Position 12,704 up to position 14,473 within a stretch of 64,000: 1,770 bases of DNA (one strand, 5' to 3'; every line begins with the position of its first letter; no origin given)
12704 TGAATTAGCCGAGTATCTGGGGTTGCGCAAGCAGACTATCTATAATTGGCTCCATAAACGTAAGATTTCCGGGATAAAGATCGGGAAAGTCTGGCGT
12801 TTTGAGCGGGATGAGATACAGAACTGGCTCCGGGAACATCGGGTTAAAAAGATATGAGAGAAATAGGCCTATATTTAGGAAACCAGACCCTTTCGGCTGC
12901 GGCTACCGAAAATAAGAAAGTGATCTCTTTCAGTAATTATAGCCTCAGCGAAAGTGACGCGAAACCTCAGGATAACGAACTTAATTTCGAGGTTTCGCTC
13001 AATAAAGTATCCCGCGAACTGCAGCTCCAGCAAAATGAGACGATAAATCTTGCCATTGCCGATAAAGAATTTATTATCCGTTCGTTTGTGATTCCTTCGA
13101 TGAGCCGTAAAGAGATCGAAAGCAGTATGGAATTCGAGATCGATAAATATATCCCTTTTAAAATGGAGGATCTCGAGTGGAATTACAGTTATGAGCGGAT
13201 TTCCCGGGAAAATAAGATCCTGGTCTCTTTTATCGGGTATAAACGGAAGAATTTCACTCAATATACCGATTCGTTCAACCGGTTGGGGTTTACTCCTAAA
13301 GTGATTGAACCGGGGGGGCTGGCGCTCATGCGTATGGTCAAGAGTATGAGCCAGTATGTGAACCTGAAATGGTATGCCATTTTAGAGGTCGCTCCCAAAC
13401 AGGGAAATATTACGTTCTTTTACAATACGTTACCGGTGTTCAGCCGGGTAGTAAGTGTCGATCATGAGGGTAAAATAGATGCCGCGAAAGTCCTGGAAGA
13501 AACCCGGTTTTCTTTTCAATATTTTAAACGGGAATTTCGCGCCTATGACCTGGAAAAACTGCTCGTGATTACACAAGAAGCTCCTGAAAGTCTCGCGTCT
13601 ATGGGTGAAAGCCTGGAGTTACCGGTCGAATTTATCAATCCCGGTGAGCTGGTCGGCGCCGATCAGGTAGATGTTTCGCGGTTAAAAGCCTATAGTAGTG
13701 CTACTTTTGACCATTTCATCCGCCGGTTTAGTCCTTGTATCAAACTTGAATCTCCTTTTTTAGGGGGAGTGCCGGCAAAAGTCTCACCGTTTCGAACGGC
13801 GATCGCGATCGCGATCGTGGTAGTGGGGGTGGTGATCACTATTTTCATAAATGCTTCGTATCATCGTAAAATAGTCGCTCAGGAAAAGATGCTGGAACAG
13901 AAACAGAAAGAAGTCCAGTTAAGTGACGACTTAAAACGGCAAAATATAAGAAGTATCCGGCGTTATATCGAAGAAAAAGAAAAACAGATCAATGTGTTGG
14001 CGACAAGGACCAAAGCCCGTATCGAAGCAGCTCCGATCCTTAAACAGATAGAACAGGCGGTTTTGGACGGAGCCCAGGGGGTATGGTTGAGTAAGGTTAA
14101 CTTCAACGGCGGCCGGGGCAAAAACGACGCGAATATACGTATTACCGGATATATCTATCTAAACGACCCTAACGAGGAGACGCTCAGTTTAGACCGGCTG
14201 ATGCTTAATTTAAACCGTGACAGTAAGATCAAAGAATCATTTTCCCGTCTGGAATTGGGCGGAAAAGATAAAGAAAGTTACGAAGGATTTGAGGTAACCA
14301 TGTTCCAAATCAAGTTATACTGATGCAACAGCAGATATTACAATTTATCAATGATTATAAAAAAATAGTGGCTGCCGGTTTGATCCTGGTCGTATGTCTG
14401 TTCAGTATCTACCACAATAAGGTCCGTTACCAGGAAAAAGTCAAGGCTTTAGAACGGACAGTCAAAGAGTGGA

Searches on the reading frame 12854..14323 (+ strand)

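Call 65: search_protein_families(library=pfam, proteins=[window:12854-14323:+])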
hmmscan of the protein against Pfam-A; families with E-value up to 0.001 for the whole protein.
window:12854-14323:+ (489 aa): 1 family
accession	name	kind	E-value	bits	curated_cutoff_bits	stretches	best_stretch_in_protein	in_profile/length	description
PF11104.14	PilM_2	-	9.5e-07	28.5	27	1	45-198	47-206/340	Type IV pilus assembly protein PilM;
